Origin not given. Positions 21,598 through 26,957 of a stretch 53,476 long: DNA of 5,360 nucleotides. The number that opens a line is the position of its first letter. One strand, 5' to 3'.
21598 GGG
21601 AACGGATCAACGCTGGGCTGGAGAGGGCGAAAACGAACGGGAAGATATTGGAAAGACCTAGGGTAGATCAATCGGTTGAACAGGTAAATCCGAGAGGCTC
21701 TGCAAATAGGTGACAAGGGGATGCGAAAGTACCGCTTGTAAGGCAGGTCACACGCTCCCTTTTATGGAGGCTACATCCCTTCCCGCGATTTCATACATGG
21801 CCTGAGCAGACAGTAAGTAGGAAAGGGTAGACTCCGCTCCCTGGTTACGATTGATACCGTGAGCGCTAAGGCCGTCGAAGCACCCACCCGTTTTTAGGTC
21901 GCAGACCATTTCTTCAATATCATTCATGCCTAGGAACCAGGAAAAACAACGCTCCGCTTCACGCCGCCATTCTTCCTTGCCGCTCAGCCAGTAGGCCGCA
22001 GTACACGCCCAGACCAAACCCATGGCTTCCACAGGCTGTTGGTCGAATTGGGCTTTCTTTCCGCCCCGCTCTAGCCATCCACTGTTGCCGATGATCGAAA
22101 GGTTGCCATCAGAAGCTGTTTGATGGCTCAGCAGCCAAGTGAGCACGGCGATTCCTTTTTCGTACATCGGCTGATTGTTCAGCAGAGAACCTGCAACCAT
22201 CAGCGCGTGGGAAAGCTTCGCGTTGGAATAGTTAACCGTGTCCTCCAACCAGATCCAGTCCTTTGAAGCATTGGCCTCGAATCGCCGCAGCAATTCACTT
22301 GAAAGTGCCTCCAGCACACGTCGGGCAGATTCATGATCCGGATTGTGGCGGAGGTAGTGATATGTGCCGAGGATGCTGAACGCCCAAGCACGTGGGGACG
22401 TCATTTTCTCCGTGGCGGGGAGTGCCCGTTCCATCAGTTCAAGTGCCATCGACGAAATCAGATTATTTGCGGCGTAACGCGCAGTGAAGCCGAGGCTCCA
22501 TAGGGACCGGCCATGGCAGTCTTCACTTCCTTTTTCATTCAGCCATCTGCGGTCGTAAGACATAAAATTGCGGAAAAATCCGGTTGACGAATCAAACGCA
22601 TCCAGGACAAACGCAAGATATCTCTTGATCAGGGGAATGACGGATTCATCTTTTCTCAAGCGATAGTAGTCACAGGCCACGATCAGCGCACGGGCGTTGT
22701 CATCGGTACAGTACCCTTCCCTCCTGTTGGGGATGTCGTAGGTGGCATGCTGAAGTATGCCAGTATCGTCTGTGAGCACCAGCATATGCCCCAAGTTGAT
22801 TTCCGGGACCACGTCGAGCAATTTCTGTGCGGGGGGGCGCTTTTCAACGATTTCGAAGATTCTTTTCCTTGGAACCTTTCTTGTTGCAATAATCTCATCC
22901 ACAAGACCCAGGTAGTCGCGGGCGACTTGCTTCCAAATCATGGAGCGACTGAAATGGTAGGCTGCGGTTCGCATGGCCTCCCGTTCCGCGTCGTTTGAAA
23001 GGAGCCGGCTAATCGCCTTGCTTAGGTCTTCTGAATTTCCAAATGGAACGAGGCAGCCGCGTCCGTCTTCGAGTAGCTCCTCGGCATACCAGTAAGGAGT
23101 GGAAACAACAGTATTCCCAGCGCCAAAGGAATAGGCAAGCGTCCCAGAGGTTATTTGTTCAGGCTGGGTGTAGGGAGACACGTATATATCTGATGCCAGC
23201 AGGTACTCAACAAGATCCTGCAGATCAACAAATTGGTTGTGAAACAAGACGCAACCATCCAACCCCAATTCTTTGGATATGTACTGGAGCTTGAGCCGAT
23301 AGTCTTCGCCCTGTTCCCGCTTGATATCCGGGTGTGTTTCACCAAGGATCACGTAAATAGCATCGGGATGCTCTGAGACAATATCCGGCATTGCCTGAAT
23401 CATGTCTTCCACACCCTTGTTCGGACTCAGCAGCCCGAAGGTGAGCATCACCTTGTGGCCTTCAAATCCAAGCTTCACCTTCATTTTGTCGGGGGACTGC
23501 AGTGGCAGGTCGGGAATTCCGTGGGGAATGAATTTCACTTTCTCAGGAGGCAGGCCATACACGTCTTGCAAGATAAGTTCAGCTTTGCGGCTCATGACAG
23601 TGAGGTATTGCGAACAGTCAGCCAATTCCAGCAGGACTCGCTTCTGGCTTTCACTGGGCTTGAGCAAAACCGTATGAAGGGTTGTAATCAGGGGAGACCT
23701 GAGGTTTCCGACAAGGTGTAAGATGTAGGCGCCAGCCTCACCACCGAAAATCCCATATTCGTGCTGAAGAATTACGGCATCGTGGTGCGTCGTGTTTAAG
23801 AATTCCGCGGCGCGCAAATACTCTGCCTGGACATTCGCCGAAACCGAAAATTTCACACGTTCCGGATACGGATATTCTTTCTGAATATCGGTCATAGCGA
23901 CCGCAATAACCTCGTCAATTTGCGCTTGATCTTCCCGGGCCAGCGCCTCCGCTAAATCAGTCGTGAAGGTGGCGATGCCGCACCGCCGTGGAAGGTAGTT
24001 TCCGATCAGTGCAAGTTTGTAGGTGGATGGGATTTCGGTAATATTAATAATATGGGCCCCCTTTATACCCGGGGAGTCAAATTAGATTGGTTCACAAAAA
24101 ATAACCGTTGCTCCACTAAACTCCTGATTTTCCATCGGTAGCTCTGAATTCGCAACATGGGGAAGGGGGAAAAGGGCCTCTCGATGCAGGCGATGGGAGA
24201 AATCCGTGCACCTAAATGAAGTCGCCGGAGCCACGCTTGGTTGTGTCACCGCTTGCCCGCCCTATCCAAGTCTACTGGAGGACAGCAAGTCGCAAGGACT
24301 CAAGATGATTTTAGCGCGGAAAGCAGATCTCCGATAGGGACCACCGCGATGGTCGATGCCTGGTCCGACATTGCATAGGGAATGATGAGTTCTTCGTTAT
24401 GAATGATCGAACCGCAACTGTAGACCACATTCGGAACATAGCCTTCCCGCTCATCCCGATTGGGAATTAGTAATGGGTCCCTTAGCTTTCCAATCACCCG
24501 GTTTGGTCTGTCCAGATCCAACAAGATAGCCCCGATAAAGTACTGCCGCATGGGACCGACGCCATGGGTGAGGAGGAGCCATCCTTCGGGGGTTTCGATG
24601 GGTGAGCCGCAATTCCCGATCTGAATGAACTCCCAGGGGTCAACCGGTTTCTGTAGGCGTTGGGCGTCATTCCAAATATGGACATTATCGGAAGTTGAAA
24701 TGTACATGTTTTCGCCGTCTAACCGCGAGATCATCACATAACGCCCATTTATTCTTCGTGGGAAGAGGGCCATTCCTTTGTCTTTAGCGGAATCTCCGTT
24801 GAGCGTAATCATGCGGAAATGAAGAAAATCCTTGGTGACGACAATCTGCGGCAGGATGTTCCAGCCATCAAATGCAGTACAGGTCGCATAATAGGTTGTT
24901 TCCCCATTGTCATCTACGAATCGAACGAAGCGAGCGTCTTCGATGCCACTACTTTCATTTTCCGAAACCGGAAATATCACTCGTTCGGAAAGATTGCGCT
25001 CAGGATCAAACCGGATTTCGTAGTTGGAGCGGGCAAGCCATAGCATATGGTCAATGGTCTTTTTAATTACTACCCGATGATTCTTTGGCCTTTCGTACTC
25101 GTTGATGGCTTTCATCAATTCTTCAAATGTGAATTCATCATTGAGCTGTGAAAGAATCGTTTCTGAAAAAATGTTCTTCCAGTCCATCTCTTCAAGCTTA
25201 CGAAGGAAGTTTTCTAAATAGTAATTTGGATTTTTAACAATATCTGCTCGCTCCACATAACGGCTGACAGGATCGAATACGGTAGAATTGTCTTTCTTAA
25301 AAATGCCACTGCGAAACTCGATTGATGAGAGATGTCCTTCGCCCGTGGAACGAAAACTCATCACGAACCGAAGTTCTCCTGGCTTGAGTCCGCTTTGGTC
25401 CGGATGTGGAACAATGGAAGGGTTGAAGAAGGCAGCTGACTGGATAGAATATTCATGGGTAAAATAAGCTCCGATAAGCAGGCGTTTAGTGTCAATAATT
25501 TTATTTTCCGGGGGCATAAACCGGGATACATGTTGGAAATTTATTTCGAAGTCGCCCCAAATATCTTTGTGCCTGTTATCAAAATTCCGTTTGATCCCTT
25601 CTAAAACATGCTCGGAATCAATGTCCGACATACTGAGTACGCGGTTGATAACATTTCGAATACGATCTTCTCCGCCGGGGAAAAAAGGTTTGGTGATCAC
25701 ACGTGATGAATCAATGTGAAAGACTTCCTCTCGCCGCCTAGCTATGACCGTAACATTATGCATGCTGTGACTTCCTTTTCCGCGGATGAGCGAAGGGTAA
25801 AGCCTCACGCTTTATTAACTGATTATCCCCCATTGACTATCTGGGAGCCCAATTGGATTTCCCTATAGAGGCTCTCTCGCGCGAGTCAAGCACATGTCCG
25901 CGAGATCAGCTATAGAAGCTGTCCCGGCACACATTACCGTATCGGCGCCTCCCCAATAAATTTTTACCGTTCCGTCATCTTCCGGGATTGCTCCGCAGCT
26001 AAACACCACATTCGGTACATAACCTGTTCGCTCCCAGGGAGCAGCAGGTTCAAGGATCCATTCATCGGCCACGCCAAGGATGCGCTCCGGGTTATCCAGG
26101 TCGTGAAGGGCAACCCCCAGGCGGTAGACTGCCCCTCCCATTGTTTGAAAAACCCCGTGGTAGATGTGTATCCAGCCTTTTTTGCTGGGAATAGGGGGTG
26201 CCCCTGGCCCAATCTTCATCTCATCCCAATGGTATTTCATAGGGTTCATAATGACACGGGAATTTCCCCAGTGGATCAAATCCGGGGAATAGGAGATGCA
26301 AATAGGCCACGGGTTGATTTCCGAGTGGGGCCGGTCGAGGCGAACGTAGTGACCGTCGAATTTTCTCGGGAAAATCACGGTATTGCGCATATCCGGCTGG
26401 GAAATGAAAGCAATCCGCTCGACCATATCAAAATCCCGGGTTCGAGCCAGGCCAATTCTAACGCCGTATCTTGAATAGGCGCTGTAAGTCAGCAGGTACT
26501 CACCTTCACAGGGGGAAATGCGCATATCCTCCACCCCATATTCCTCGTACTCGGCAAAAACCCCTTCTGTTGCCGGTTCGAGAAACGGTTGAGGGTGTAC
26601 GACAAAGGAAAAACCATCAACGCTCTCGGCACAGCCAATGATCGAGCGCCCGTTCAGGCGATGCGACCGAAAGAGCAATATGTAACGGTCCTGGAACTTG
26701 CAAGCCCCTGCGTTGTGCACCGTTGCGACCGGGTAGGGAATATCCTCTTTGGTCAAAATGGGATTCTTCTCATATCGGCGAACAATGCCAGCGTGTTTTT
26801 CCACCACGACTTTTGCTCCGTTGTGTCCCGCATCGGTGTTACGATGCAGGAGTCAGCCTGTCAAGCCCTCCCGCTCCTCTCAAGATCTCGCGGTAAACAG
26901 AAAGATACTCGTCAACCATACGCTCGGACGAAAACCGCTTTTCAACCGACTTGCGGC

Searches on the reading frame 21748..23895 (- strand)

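Call 18: search_protein_families(library=pfam, proteins=[window:21748-23895:-], max_evalue=0.001)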
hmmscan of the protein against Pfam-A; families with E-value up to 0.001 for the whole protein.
window:21748-23895:- (715 aa): 4 families
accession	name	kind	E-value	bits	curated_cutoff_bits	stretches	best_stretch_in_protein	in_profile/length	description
PF00534.26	Glycos_transf_1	-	1.5e-18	67.4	26.4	1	138-314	5-171/172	Glycosyl transferases group 1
PF13692.12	Glyco_trans_1_4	-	4e-16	60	27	1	148-301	2-142/142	Glycosyl transferases group 1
PF13524.12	Glyco_trans_1_2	-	1.7e-06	28.5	25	1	219-328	31-142/144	Glycosyl transferase-like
PF13439.12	Glyco_transf_4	-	3e-06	27.8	28.5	1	25-127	60-166/170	Glycosyltransferase Family 4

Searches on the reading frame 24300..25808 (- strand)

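Call 18: search_protein_families(library=pfam, proteins=[window:24300-25808:-], max_evalue=0.001)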
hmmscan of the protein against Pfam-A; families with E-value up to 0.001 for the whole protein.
window:24300-25808:- (502 aa): 1 family
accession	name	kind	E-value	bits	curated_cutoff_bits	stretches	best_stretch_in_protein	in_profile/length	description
PF04041.19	Glyco_hydro_130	-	3.4e-28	99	26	1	262-500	70-319/320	beta-1,4-mannooligosaccharide phosphorylase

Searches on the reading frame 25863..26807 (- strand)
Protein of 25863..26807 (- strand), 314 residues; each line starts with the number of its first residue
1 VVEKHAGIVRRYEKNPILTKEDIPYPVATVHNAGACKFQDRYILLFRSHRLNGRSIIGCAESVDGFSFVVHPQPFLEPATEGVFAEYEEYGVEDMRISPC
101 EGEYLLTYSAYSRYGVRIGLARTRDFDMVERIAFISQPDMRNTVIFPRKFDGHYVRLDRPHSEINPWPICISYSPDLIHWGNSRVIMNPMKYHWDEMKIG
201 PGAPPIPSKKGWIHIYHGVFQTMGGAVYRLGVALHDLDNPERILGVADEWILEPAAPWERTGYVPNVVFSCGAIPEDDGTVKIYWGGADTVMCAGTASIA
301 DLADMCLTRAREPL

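Call 18: search_protein_families(library=pfam, proteins=[window:25863-26807:-], max_evalue=0.001)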
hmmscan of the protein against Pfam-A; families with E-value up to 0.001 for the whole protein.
window:25863-26807:- (314 aa): 1 family
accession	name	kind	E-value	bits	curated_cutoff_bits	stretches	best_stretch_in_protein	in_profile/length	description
PF04041.19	Glyco_hydro_130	-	2.9e-48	164.9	26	1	26-306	31-318/320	beta-1,4-mannooligosaccharide phosphorylase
